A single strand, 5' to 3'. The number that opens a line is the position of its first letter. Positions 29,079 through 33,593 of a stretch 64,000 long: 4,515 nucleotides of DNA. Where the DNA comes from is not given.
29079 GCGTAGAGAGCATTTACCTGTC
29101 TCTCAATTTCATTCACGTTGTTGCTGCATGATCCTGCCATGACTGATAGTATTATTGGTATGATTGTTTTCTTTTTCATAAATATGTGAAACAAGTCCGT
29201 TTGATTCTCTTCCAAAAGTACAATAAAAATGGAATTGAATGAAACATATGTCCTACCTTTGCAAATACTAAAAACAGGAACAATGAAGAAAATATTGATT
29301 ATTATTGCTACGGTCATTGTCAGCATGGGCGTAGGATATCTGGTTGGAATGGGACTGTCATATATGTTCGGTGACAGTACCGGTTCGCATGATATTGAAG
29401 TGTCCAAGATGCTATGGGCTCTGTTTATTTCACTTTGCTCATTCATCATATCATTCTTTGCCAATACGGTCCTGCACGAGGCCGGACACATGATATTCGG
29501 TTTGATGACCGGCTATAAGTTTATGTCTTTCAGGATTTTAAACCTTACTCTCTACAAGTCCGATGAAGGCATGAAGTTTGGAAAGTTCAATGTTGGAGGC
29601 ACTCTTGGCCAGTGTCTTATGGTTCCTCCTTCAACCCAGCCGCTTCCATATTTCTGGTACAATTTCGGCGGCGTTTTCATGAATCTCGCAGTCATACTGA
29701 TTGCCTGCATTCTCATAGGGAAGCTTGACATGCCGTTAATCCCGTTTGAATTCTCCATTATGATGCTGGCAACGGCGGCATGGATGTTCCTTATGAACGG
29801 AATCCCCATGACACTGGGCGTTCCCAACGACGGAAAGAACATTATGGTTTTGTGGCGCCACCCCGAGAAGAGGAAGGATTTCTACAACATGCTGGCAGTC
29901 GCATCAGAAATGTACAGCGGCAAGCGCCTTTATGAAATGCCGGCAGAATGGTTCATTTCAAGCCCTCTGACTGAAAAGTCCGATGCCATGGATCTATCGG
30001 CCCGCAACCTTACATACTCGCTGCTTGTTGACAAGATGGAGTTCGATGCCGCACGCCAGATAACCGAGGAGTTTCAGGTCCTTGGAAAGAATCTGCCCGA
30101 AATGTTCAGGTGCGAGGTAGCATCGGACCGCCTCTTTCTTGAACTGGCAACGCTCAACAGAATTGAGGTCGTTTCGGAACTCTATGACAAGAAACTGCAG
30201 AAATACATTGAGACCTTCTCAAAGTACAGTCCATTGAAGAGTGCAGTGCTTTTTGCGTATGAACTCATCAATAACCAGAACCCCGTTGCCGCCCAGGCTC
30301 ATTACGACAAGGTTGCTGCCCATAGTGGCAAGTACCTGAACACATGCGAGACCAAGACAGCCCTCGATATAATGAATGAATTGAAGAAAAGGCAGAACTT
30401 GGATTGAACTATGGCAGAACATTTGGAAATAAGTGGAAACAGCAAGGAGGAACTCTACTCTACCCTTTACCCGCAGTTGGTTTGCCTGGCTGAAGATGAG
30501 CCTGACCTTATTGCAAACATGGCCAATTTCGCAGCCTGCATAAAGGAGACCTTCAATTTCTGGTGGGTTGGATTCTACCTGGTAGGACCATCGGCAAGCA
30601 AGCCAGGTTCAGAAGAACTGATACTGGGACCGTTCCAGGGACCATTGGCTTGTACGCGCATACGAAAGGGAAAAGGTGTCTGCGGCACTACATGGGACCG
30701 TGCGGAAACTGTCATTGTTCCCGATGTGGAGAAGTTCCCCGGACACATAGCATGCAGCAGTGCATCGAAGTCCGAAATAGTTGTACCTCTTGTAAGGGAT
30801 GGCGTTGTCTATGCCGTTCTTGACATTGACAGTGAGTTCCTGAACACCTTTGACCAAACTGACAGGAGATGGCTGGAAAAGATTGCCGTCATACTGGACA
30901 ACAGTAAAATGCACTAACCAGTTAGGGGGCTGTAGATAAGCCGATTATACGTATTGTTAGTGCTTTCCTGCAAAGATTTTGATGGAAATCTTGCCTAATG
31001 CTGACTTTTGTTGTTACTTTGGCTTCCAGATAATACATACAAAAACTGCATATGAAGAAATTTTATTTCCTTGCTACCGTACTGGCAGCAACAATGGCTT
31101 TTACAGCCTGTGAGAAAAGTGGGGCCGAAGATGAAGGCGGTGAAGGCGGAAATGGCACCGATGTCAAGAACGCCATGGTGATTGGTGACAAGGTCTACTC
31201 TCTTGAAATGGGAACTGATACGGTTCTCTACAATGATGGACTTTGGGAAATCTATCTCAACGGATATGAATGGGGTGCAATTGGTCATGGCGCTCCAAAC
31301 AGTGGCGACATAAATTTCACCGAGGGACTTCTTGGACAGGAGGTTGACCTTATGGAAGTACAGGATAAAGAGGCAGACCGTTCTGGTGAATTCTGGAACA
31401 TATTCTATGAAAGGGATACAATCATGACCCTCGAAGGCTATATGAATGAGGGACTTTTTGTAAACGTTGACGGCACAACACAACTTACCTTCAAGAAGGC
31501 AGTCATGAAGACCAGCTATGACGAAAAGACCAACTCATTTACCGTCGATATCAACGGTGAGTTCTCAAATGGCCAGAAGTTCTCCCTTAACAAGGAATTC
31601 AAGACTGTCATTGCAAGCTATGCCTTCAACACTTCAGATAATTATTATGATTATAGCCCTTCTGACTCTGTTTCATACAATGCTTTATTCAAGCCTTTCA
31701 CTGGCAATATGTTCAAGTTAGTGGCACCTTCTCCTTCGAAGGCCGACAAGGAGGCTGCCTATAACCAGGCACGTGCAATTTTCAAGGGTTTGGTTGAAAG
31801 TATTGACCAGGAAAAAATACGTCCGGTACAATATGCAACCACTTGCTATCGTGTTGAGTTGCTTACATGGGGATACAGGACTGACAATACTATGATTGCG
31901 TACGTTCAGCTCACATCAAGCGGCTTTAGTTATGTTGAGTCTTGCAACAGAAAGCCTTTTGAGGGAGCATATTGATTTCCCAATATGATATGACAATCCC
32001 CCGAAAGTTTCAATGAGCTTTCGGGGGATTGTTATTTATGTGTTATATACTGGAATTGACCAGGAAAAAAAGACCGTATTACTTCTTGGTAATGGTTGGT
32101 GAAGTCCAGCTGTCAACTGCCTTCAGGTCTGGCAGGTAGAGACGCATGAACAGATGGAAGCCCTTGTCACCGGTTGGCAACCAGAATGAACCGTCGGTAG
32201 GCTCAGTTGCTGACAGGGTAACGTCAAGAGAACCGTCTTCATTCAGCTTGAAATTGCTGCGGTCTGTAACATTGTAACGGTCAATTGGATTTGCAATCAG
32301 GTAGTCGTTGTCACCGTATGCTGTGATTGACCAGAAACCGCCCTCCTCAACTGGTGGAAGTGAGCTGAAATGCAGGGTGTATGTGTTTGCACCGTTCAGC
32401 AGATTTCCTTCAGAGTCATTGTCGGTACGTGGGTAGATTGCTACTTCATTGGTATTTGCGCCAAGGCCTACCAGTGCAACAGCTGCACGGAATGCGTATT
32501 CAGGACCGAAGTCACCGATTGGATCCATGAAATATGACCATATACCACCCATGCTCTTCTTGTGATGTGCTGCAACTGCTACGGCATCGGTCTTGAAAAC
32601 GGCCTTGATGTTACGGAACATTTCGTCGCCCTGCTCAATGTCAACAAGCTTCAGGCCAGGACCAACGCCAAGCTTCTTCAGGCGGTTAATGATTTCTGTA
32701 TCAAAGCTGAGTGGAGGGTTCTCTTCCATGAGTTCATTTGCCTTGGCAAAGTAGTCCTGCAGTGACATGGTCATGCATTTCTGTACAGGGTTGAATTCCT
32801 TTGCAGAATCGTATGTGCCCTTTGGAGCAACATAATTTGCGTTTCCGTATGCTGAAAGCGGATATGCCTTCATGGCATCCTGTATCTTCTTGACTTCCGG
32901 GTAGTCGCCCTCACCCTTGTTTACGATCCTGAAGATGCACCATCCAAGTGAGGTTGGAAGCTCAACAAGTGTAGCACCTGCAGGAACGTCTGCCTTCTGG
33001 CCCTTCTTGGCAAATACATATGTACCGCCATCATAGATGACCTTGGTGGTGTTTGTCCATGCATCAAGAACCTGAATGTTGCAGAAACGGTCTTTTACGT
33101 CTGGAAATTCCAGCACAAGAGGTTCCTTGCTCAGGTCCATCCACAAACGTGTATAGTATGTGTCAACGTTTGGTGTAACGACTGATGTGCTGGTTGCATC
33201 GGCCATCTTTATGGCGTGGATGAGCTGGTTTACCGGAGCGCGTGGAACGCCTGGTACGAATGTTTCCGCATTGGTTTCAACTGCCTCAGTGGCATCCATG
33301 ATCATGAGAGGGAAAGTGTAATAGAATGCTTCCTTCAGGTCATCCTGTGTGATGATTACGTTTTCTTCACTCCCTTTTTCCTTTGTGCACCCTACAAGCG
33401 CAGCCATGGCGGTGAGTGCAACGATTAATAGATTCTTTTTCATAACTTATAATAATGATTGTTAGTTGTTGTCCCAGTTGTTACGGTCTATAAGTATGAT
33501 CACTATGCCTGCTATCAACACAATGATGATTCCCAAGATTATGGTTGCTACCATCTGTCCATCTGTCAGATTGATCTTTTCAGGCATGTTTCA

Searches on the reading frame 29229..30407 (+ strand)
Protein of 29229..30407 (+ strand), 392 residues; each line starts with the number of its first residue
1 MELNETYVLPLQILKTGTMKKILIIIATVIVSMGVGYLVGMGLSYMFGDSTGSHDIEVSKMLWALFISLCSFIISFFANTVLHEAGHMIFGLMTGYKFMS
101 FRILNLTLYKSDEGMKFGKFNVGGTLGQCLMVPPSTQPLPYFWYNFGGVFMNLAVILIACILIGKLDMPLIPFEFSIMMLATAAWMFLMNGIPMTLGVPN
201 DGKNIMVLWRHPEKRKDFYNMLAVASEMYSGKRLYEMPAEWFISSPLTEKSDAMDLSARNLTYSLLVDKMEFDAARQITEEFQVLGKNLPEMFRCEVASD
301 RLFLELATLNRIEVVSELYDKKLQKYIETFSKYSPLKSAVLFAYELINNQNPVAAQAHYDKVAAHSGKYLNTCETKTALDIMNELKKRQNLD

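Call 72: search_protein_families(library=pfam, proteins=[window:29229-30407:+], max_evalue=0.001)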
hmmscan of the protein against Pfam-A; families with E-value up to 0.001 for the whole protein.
window:29229-30407:+ (392 aa): 1 family
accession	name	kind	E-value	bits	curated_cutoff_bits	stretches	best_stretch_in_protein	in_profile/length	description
PF02163.28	Peptidase_M50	-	0.00013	21.8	27.2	1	72-264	2-106/221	Peptidase family M50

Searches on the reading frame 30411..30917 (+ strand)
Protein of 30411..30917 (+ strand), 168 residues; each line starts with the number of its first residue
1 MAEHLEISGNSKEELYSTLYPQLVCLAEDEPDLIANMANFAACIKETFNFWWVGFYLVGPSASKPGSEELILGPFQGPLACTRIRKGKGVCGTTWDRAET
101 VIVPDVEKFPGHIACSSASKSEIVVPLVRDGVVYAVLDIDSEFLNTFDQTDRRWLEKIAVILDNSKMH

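Call 72: search_protein_families(library=pfam, proteins=[window:30411-30917:+], max_evalue=0.001)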
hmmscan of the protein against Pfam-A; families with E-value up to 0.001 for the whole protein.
window:30411-30917:+ (168 aa): 2 families
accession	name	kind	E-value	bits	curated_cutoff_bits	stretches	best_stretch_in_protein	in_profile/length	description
PF13185.12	GAF_2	-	6.6e-10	39.8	28.6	1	70-159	34-128/136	GAF domain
PF01590.32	GAF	-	4e-08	34.3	22.4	1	46-159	15-126/133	GAF domain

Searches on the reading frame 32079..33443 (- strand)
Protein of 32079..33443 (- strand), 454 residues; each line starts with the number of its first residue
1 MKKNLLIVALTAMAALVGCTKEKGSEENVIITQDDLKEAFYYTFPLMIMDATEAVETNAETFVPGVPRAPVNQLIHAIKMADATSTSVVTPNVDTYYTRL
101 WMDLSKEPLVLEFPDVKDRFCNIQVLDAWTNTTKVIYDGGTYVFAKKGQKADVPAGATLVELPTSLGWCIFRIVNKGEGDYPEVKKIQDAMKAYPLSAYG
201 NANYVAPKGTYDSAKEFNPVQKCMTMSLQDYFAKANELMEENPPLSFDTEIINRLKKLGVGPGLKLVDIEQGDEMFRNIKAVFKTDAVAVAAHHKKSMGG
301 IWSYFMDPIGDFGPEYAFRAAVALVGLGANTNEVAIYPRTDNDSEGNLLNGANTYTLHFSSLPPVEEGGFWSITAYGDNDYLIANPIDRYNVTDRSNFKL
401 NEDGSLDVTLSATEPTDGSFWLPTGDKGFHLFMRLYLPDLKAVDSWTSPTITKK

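Call 72: search_protein_families(library=pfam, proteins=[window:32079-33443:-], max_evalue=0.001)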
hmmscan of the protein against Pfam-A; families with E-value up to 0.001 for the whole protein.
window:32079-33443:- (454 aa): 2 families
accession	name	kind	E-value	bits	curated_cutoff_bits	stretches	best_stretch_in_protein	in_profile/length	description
PF06863.17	DUF1254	-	1.9e-34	119.1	22.2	1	71-195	1-133/133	Protein of unknown function (DUF1254)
PF06742.16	DUF1214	-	1.1e-29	103.7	25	1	335-439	2-111/112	Protein of unknown function (DUF1214)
